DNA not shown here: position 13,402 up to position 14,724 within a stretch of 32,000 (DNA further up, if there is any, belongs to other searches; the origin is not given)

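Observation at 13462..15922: Promoter-driven, translationally coupled three-gene cassette (AvrD-like / orphan / P-loop NTPase): candidate uncharacterised small-molecule signal pathway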

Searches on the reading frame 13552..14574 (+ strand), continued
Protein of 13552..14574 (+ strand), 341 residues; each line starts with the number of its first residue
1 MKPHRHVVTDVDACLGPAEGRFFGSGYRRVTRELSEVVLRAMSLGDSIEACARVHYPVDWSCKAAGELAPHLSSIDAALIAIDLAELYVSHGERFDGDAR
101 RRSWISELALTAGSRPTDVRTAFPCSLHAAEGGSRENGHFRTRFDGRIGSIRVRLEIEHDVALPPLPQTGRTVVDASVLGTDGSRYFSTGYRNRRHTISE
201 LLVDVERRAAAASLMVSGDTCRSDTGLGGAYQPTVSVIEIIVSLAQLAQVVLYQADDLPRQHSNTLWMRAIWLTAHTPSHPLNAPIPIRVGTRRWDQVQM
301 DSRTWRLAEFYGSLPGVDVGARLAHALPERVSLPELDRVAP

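Call 50: search_dna_similar(query=window:13552-14574:+, collection=plasmids, mode=protein, max_rows=40, rows=spread, max_evalue=0.00001)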
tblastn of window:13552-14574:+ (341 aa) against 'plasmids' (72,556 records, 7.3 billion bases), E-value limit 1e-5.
Records with a match: 29; places in all: 30; records where one place covers at least 80% of the query: 24.
Best place of each record, by identity: <60% 29.
By first word of the organism name: Pseudomonas 17; Streptomyces 3; Ralstonia 3; Lactobacillus 3; Nocardia 1; Bacillus 1; Arthrobacter 1.
By predicted mobility (MOB-suite, as given by PLSDB): conjugative 12; non-mobilizable 10; mobilizable 7.
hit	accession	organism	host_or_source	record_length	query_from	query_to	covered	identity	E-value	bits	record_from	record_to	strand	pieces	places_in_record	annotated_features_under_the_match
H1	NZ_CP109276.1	Streptomyces anthocyanicus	-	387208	11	328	93%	32.3%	5e-29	125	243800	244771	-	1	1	AvrD family protein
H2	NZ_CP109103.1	Streptomyces anthocyanicus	-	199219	11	328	93%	32.0%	2e-29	126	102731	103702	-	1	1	AvrD family protein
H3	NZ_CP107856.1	Streptomyces sp. NBC_00503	-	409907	11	328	93%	30.6%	3e-28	122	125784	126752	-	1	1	AvrD family protein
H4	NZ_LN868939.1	Nocardia farcinica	not known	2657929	12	329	93%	29.9%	2e-22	105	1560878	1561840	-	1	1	none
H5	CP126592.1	Bacillus bombysepticus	bacterial isolate,warm, humid forested ...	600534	10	328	94%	29.0%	3e-40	157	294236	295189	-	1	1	AvrD family protein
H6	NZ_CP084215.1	Pseudomonas amygdali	Hibiscus rosa-sinensis,Leaves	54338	9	328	94%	28.0%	1e-27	120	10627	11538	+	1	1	AvrD family protein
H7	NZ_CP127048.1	Pseudomonas amygdali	Cucumis sativus,Culture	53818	9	328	94%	28.0%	6e-27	119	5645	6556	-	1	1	AvrD family protein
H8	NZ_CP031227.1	Pseudomonas amygdali pv. lachrymans str. M301315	-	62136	9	328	94%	28.0%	6e-27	119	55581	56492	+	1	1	AvrD family protein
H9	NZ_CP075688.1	Pseudomonas amygdali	cell culture,cucumber "Kurazh F1"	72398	9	328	94%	28.0%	6e-27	119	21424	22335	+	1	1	AvrD family protein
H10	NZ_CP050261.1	Pseudomonas coronafaciens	Avena sativa,Infected leaves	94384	11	328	93%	28.2%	1e-24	112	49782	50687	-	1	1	AvrD family protein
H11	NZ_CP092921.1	Pseudomonas syringae group genomosp. 7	Helianthus annuus,cell culture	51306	9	328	94%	27.7%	7e-27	118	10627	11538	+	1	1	AvrD family protein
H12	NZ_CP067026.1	Pseudomonas syringae group genomosp. 3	Japanese radish,cell culture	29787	9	328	94%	27.1%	7e-28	121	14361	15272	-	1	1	AvrD family protein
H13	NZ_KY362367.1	Pseudomonas coronafaciens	Coffea arabica,Africa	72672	11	328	93%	27.2%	6e-25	112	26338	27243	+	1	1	AvrD family protein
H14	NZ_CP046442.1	Pseudomonas coronafaciens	Avena sativa,infected leaf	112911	11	328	93%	27.2%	6e-25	112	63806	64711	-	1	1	AvrD family protein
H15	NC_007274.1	Pseudomonas savastanoi pv. phaseolicola 1448A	-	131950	11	328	93%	27.2%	2e-24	111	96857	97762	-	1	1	AvrD family protein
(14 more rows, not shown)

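Call 52: get_annotated_region(hit=H1, flank=12000)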
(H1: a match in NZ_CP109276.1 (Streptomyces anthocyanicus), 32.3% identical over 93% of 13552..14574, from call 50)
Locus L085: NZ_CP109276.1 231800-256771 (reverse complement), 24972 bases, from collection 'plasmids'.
description: Streptomyces anthocyanicus strain NBC 01636 plasmid unnamed1, complete sequence
organism: Streptomyces anthocyanicus (NCBI taxid 68174)
taxonomy: Bacteria; Actinomycetota; Actinomycetes; Kitasatosporales; Streptomycetaceae; Streptomyces; Streptomyces anthocyanicus
host: -; source: -; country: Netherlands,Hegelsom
typing (MOB-suite, as given by PLSDB): non-mobilizable; replicon rep_cluster_1910
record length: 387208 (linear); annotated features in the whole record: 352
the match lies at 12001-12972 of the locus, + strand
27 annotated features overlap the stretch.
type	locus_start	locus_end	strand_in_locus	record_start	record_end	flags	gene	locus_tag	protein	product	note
CDS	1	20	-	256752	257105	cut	-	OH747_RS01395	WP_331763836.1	DUF6300 family protein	-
CDS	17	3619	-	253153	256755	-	dnaE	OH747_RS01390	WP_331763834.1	DNA polymerase III subunit alpha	GO:0006260 - DNA replication [Evidence IEA]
CDS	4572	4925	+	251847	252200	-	-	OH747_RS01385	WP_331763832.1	hypothetical protein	-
CDS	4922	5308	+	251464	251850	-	-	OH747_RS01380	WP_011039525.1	hypothetical protein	-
CDS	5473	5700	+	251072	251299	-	-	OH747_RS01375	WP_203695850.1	hypothetical protein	-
CDS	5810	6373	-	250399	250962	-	-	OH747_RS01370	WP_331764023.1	epimerase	-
CDS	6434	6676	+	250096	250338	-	-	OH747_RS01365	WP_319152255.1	hypothetical protein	-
CDS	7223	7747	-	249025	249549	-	-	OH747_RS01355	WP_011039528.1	flavin reductase family protein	-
CDS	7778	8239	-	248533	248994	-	-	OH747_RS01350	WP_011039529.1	nuclear transport factor 2 family protein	-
CDS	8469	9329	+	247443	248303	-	-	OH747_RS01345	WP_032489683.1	helix-turn-helix transcriptional regulator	-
CDS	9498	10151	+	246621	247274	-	-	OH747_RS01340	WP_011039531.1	NADPH-dependent F420 reductase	-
CDS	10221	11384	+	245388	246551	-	-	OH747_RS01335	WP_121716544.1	NADH:flavin oxidoreductase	-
CDS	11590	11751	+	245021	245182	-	-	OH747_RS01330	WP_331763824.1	hypothetical protein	-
CDS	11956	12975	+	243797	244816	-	-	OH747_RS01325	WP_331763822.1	AvrD family protein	-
CDS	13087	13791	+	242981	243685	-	-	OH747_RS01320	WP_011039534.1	AAA family ATPase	-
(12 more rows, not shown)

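Call 57: find_encoding_contigs(protein=P0035, flank=10000, max_places=2)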
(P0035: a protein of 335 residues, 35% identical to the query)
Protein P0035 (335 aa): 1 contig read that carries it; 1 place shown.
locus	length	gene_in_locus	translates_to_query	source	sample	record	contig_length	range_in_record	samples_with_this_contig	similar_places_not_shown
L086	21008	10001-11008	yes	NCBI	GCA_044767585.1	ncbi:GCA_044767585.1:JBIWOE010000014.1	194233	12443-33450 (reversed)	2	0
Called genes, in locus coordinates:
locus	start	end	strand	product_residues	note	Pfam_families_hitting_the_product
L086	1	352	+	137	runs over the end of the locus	PF00903:Glyoxalase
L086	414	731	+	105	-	PF02148:zf-UBP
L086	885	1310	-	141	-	-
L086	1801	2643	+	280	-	-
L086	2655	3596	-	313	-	PF02129:Peptidase_S15 (weak), PF12146:Hydrolase_4, PF00561:Abhydrolase_1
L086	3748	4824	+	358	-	PF13404:HTH_AsnC-type (weak), PF08220:HTH_DeoR (faint), PF12840:HTH_20 (faint), PF13404:HTH_AsnC-type (weak), PF13412:HTH_24 (weak), PF09339:HTH_IclR (weak), PF01037:AsnC_trans_reg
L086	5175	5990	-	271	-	PF13560:HTH_31, PF01381:HTH_3 (weak), PF17765:MLTR_LBD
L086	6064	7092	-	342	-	PF01073:3Beta_HSD, PF01370:Epimerase, PF05368:NmrA (weak), PF07993:NAD_binding_4, PF13460:NAD_binding_10, PF16363:GDP_Man_Dehyd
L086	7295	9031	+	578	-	PF07690:MFS_1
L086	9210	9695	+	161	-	PF12802:MarR_2, PF01047:MarR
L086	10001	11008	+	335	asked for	PF05655:AvrD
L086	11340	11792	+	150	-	-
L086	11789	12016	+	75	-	-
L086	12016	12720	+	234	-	PF00106:adh_short, PF08659:KR, PF23441:SDR (faint), PF13561:adh_short_C2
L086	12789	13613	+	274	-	PF13521:AAA_28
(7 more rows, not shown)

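Call 58: find_encoding_contigs(protein=P0049, flank=8000, max_places=2)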
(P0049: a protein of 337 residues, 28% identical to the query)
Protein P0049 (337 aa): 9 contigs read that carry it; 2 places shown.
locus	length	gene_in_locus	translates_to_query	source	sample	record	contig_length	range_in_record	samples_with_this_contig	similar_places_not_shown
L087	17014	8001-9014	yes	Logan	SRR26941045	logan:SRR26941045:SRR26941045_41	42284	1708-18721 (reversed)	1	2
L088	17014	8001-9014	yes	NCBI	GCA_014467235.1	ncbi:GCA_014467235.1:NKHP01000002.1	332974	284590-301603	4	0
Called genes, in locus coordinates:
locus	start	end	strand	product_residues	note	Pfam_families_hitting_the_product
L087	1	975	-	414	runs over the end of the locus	PF00375:SDF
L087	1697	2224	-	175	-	-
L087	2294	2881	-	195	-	PF00440:TetR_N, PF17926:TetR_C_21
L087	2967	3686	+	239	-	PF00106:adh_short, PF13561:adh_short_C2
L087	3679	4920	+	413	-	PF06779:MFS_4 (weak), PF00083:Sugar_tr, PF07690:MFS_1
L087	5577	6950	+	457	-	PF00501:AMP-binding, PF13193:AMP-binding_C (weak)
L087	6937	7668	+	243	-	PF00106:adh_short, PF08659:KR, PF23441:SDR (faint), PF13561:adh_short_C2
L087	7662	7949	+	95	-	-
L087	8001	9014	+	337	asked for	PF05655:AvrD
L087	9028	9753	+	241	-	PF13521:AAA_28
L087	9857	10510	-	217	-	PF00392:GntR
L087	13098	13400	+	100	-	PF12844:HTH_19 (weak), PF13560:HTH_31 (weak), PF01381:HTH_3, PF13443:HTH_26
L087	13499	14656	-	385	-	PF02595:Gly_kinase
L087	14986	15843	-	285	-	PF04542:Sigma70_r2, PF04545:Sigma70_r4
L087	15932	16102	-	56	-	-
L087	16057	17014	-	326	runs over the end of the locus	PF18075:FtsX_ECD, PF02687:FtsX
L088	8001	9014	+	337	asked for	PF05655:AvrD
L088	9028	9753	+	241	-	PF13521:AAA_28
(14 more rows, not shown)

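Call 59: find_encoding_contigs(protein=P0013, flank=8000, max_places=2)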
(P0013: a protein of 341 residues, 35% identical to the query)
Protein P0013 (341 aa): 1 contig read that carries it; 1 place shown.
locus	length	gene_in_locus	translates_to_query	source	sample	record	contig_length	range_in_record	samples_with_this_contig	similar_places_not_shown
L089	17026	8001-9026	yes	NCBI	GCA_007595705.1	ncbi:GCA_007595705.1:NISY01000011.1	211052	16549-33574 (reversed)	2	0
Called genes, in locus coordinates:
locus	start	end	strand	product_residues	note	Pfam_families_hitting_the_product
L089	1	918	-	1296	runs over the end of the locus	PF13191:AAA_16 (weak), PF25201:nSTAND6 (faint), PF13191:AAA_16, PF00196:GerE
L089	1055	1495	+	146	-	PF03779:SPW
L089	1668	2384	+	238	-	PF17124:ThiJ_like, PF01965:DJ-1_PfpI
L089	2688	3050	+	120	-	-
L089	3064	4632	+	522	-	PF00278:Orn_DAP_Arg_deC, PF02784:Orn_Arg_deC_N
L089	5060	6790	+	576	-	PF00083:Sugar_tr, PF06609:TRI12, PF07690:MFS_1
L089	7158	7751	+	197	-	PF12802:MarR_2, PF01047:MarR, PF13463:HTH_27 (weak)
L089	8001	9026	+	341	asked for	PF05655:AvrD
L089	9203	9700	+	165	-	-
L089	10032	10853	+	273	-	PF13521:AAA_28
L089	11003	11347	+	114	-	PF04237:YjbR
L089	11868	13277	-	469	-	PF03951:Gln-synt_N, PF00120:Gln-synt_C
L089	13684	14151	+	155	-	PF06271:RDD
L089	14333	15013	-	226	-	PF13829:DUF4191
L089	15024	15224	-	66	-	-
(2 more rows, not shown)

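Call 71: search_protein_families(library=pfam, proteins=[L085:13087-13788:+, L085:15917-16534:+, L085:15222-15917:+, L003:7190-7918:+, L003:4563-5324:+, L087:7662-7946:+, L087:9028-9750:+], max_evalue=0.01)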
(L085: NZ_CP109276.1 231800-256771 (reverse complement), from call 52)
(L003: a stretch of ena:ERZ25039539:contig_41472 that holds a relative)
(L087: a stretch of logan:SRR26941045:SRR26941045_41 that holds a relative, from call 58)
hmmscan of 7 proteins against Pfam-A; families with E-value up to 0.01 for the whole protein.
L085:13087-13788:+ (234 aa): 1 family
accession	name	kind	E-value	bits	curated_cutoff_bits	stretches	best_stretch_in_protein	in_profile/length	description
PF13521.12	AAA_28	-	1.1e-07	32.6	27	1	4-190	3-164/164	AAA domain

L085:15917-16534:+ (206 aa): 2 families
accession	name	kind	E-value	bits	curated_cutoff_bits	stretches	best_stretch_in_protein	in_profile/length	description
PF13521.12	AAA_28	-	5.2e-16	59.7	27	1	8-193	1-164/164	AAA domain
PF13238.12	AAA_18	-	0.0018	19.2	29.4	1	9-48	1-36/128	AAA domain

L085:15222-15917:+ (232 aa): 3 families
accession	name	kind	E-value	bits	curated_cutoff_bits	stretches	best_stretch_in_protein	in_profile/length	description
PF12710.13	HAD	-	4.1e-41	141.9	27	1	9-192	1-189/189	haloacid dehalogenase-like hydrolase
PF00702.32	Hydrolase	-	1.3e-05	26.1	26.4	1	8-194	3-190/191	haloacid dehalogenase-like hydrolase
PF08282.18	Hydrolase_3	-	0.0007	19.8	20.9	0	157-201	185-229/255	haloacid dehalogenase-like hydrolase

L003:7190-7918:+ (243 aa): 7 families
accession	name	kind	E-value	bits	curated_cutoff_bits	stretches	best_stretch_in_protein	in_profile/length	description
PF00106.31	adh_short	-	7.4e-47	159.8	26.6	1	8-193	2-190/195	short chain dehydrogenase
PF13561.12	adh_short_C2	-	3.5e-45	154.9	27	1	13-241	1-235/236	Enoyl-(Acyl carrier protein) reductase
PF08659.16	KR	-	2e-23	83.7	22.6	1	10-183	4-176/180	KR domain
PF13460.12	NAD_binding_10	-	2.5e-07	31.2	27.2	1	13-220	1-178/184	NAD(P)H-binding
PF01370.27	Epimerase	-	2.8e-06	27.4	20.9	1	9-149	1-124/240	NAD dependent epimerase/dehydratase family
PF01073.25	3Beta_HSD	-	7.6e-05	22.3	22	1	10-149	1-126/280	3-beta hydroxysteroid dehydrogenase/isomerase family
PF05368.20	NmrA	-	0.008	16.2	27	1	8-73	4-68/298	NmrA-like family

L003:4563-5324:+ (254 aa): 0 families

L087:7662-7946:+ (95 aa): 1 family
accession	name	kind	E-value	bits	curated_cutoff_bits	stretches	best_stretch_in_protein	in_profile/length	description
PF00550.31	PP-binding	-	0.00031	21.4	20.8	1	34-82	18-63/67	Phosphopantetheine attachment site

L087:9028-9750:+ (241 aa): 1 family
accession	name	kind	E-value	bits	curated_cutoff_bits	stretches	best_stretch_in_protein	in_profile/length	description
PF13521.12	AAA_28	-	4.1e-12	47.1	27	1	3-193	2-164/164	AAA domain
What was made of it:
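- On AAA_28 P-loop family (Pfam PF13521) / MmyX-MmyK type proposed kinases: Both pass the AAA_28 threshold (call 71).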

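Call 77: get_annotated_region(hit=H15, flank=6000)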
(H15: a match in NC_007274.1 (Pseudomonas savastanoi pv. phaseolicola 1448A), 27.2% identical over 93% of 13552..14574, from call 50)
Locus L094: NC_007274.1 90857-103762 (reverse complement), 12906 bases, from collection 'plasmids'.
description: Pseudomonas savastanoi pv. phaseolicola 1448A plasmid large, complete sequence
organism: Pseudomonas savastanoi pv. phaseolicola 1448A (NCBI taxid 264730)
taxonomy: Bacteria; Pseudomonadota; Gammaproteobacteria; Pseudomonadales; Pseudomonadaceae; Pseudomonas; Pseudomonas savastanoi; Pseudomonas savastanoi pv. phaseolicola 1448A
host: -; source: -; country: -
typing (MOB-suite, as given by PLSDB): conjugative; replicon rep_cluster_283; relaxase MOBP; mating-pair formation MPF_T
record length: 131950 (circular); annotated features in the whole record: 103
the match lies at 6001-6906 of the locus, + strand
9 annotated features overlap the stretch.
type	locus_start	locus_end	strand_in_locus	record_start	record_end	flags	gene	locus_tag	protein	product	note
CDS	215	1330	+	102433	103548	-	xopAH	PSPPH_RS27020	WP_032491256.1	XopAH/AvrB family type III secretion system effector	GO:0030254 - protein secretion by the type III secretion system [Evidence IEA]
CDS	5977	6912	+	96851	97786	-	-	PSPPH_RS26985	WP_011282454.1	AvrD family protein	-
CDS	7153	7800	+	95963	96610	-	-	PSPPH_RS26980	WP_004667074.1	histidine phosphatase family protein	-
CDS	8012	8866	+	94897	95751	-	-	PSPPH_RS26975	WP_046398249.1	TauD/TfdA family dioxygenase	-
CDS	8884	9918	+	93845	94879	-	-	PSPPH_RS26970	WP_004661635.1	sulfotransferase domain-containing protein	-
CDS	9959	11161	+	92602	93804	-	-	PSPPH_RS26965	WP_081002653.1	aspartate aminotransferase family protein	-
CDS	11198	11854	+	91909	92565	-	-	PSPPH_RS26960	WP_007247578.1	2OG-Fe(II) oxygenase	-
CDS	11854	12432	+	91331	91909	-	-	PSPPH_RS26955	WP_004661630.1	AAA family ATPase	-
CDS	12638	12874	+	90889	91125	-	-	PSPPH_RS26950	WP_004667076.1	carbon storage regulator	-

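Call 78: search_protein_families(library=pfam, proteins=[L094:11854-12429:+, L094:7153-7797:+], max_evalue=0.01)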
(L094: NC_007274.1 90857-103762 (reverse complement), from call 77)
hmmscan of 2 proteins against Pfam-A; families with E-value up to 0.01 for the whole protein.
L094:11854-12429:+ (192 aa): 4 families
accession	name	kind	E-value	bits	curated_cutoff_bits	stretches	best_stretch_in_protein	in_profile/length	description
PF13238.12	AAA_18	-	8.3e-07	30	29.4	1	13-133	1-112/128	AAA domain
PF08433.16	KTI12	-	0.0054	16.7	22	1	12-37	3-28/271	Chromatin associated protein KTI12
PF13191.12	AAA_16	-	0.0064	17.4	32.6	0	9-35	23-49/167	AAA ATPase domain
PF01591.24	6PF2K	-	0.008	16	27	0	3-40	6-43/223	6-phosphofructo-2-kinase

L094:7153-7797:+ (215 aa): 1 family
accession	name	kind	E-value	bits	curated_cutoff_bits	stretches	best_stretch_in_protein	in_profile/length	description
PF00300.27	His_Phos_1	-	5e-33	114.9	21.7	1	3-164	1-165/194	Histidine phosphatase superfamily (branch 1)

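Call 81: search_protein_families(library=padloc, proteins=[window:13552-14574:+], max_evalue=0.01)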
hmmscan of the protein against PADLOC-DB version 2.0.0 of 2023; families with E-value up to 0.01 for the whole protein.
window:13552-14574:+ (341 aa): 0 families
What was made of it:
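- AvrD and P2 have no PADLOC hit (call 81).
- Tried and rejected: PADLOC found no defence signature (call 81).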
